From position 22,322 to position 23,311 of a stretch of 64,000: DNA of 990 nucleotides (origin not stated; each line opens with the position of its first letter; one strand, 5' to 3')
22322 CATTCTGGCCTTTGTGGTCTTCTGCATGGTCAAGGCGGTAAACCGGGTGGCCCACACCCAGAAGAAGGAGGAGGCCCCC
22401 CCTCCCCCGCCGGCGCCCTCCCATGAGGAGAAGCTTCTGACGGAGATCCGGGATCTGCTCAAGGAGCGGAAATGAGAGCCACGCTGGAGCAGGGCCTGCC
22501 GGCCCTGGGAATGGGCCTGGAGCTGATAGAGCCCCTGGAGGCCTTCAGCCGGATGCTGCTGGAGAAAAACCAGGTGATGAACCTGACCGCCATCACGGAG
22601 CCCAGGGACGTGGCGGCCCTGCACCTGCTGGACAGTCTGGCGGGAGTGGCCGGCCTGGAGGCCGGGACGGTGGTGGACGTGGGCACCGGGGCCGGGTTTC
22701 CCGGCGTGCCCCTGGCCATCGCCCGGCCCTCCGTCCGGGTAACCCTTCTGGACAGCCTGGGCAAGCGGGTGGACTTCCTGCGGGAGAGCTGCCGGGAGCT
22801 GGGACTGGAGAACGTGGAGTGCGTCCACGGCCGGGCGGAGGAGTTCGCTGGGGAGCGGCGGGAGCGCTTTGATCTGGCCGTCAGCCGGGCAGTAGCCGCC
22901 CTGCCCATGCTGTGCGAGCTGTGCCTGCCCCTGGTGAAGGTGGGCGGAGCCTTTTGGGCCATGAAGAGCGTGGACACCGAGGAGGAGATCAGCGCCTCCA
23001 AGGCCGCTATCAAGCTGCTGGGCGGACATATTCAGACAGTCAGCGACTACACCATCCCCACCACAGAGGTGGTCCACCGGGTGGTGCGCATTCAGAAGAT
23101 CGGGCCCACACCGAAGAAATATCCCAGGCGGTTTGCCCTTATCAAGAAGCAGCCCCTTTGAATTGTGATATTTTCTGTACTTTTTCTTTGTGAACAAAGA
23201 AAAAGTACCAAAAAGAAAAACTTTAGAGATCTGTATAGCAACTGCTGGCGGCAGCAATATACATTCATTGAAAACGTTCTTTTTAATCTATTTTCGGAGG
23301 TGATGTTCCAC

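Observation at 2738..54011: Abundant AT-rich hairpin repeat family (at least 11 copies in 64 kb) with compensatory stem changes, inserted just after stop codons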

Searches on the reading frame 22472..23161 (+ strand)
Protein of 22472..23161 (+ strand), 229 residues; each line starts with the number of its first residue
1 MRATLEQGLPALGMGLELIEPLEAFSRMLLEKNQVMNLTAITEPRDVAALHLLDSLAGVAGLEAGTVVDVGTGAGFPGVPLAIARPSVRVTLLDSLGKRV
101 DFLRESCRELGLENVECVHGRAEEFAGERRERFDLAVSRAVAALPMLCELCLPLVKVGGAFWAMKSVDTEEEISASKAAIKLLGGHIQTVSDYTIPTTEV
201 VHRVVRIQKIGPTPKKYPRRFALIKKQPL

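Call 29: find_homologous_proteins(query=window:22472-23161:+, max_evalue=1e-40)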
Query window:22472-23161:+ (229 aa): 7915 proteins with E <= 1e-40 among 8000 candidates; the best 120 are listed.
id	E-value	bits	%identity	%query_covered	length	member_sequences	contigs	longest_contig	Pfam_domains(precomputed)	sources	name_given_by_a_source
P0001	1.4e-143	494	100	100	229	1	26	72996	PF13847.13,PF13649.13,PF02527.22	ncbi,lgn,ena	-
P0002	3.8e-143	493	100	100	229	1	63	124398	PF13847.13,PF13649.13,PF02527.22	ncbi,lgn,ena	-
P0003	7.7e-143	492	100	100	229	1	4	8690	PF13847.13,PF13649.13,PF02527.22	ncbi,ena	-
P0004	8.7e-143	491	99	100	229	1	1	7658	PF13847.13,PF13649.13,PF02527.22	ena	-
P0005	1.1e-142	491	100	100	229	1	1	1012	PF13847.13,PF13649.13,PF02527.22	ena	-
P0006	2.1e-142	490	99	100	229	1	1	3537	PF13847.13,PF13649.13,PF02527.22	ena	-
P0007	2.9e-142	490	99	100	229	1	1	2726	PF13847.13,PF13649.13,PF02527.22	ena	-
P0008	6.2e-142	489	98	100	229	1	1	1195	PF13847.13,PF13649.13,PF02527.22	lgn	-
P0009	1.3e-141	488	99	100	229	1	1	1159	PF13847.13,PF13649.13,PF02527.22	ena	-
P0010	5.8e-141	485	98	100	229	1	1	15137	PF13847.13,PF13649.13,PF02527.22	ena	-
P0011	6.9e-139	479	97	100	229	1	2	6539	PF13847.13,PF02527.22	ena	-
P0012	7.4e-137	472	95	100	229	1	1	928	PF13847.13,PF13649.13,PF02527.22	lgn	-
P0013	6.2e-131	453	100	91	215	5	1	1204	PF13847.13,PF13649.13,PF02527.22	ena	-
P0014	4.0e-129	447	91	100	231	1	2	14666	PF13847.13,PF13649.13,PF02527.22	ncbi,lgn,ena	-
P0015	9.2e-129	446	91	100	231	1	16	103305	PF13847.13,PF13649.13,PF02527.22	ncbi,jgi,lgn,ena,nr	ncbi:MAG: 16S rRNA (guanine(527)-N(7))-methyltransferase RsmG [Oscillospiraceae bacterium]|jgi:16S r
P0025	1.1e-127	442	90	100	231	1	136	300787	PF13847.13,PF13649.13,PF02527.22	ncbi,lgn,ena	-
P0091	8.1e-117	407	86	100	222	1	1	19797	PF13847.13,PF13649.13,PF02527.22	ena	-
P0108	2.3e-108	379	77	100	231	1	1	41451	PF13847.13,PF02527.22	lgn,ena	-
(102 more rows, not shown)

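Call 30: find_encoding_contigs(protein=P0025, flank=4000, max_places=3)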
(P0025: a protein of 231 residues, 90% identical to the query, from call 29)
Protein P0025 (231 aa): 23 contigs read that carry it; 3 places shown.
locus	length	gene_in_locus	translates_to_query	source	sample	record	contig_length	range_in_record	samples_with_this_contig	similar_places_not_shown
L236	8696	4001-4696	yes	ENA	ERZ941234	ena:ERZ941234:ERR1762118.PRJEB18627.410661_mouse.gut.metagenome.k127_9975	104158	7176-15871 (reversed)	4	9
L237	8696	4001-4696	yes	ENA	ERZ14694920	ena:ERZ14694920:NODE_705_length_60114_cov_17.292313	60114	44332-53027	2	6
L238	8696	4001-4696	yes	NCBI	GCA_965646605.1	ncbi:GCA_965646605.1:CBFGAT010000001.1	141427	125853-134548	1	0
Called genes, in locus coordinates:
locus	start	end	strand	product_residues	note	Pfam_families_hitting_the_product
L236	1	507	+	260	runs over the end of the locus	PF10609:ParA (weak), PF00142:Fer4_NifH (weak), PF01656:CbiA, PF02374:ArsA_ATPase (weak), PF06564:CBP_BcsQ, PF09140:MipZ (weak), PF13614:AAA_31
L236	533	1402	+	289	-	PF02195:ParB_N, PF17762:HTH_ParB, PF23552:ParB_C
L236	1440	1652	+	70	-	PF19701:DUF6199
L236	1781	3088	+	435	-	PF02403:Seryl_tRNA_N, PF00587:tRNA-synt_2b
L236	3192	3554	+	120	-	-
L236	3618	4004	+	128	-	PF01741:MscL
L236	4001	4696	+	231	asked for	PF02527:GidB, PF13847:Methyltransf_31, PF13649:Methyltransf_25 (weak)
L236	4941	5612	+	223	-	PF01656:CbiA (weak)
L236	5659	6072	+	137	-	PF02142:MGS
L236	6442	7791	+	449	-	PF13393:tRNA-synt_His, PF00587:tRNA-synt_2b (weak), PF03129:HGTP_anticodon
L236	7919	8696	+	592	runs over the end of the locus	PF01336:tRNA_anti-codon, PF00152:tRNA-synt_2, PF02938:GAD (faint)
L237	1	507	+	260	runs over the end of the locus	PF10609:ParA (weak), PF00142:Fer4_NifH (weak), PF01656:CbiA, PF02374:ArsA_ATPase (weak), PF06564:CBP_BcsQ, PF09140:MipZ (weak), PF13614:AAA_31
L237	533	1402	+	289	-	PF02195:ParB_N, PF17762:HTH_ParB, PF23552:ParB_C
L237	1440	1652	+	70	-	PF19701:DUF6199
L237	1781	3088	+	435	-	PF02403:Seryl_tRNA_N, PF00587:tRNA-synt_2b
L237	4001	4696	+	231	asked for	PF02527:GidB, PF13847:Methyltransf_31, PF13649:Methyltransf_25 (weak)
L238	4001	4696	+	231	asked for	PF02527:GidB, PF13847:Methyltransf_31, PF13649:Methyltransf_25 (weak)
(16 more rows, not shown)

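Call 31: find_encoding_contigs(protein=P0010, flank=4000, max_places=2)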
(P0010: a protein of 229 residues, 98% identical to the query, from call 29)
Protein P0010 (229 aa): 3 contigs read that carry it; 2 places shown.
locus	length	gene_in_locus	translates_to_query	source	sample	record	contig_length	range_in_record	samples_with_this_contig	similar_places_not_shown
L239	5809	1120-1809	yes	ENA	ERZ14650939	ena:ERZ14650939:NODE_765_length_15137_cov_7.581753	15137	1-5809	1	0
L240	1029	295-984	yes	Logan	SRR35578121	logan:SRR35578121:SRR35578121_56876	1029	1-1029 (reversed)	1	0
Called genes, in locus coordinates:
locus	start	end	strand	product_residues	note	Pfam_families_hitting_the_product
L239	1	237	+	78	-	?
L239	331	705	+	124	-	-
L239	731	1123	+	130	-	PF01741:MscL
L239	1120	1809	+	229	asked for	PF02527:GidB, PF13847:Methyltransf_31, PF13649:Methyltransf_25 (weak)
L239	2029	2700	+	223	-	-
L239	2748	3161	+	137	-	PF02142:MGS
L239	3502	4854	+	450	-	PF13393:tRNA-synt_His, PF00587:tRNA-synt_2b (weak), PF03129:HGTP_anticodon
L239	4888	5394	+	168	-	-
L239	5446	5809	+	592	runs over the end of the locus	PF01336:tRNA_anti-codon, PF00152:tRNA-synt_2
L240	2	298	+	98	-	?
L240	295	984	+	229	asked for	PF02527:GidB, PF13847:Methyltransf_31, PF13649:Methyltransf_25 (weak)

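Call 32: find_encoding_contigs(protein=P0091, flank=4000, max_places=2)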
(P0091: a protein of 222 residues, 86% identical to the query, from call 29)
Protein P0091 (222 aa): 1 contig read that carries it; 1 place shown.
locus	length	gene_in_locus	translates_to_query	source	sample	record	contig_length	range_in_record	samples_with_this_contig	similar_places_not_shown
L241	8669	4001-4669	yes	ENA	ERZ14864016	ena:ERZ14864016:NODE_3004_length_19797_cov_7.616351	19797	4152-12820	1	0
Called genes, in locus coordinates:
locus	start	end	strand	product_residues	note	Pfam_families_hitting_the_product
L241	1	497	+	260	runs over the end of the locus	PF10609:ParA (weak), PF00142:Fer4_NifH (weak), PF01656:CbiA, PF02374:ArsA_ATPase (weak), PF06564:CBP_BcsQ, PF09140:MipZ (weak), PF13614:AAA_31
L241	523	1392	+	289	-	PF02195:ParB_N, PF17762:HTH_ParB, PF23552:ParB_C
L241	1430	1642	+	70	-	PF19701:DUF6199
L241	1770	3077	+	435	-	PF02403:Seryl_tRNA_N, PF00587:tRNA-synt_2b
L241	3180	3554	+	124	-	-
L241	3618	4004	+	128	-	PF01741:MscL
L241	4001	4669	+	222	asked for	PF02527:GidB, PF13847:Methyltransf_31, PF13649:Methyltransf_25 (weak)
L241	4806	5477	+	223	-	PF01656:CbiA (weak)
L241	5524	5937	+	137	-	PF02142:MGS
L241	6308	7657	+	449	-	PF13393:tRNA-synt_His, PF00587:tRNA-synt_2b (weak), PF03129:HGTP_anticodon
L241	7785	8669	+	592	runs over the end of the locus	PF01336:tRNA_anti-codon, PF00152:tRNA-synt_2, PF02938:GAD (faint)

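Call 33: find_encoding_contigs(protein=P0108, flank=4000, max_places=2)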
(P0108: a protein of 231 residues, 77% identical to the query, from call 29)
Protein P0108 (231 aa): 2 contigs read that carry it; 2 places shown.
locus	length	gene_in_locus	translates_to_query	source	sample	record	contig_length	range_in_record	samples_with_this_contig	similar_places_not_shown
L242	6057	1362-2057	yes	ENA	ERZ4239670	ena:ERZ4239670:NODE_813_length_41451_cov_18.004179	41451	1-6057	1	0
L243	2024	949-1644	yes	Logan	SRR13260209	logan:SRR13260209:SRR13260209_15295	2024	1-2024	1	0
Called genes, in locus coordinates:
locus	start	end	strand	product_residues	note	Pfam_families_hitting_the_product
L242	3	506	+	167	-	?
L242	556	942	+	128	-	-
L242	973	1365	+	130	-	PF01741:MscL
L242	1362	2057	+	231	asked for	PF02527:GidB, PF13847:Methyltransf_31 (weak)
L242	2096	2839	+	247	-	PF00142:Fer4_NifH (faint), PF01656:CbiA, PF02374:ArsA_ATPase (faint), PF06564:CBP_BcsQ, PF09140:MipZ (weak), PF10609:ParA, PF13614:AAA_31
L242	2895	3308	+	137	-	PF02142:MGS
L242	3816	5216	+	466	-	PF13393:tRNA-synt_His, PF00587:tRNA-synt_2b (faint), PF03129:HGTP_anticodon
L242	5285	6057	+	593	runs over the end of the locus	PF01336:tRNA_anti-codon, PF00152:tRNA-synt_2, PF02938:GAD (weak)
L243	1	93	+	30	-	?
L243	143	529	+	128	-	-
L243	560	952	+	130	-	PF01741:MscL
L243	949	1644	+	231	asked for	PF02527:GidB, PF13847:Methyltransf_31 (weak)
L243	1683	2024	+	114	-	?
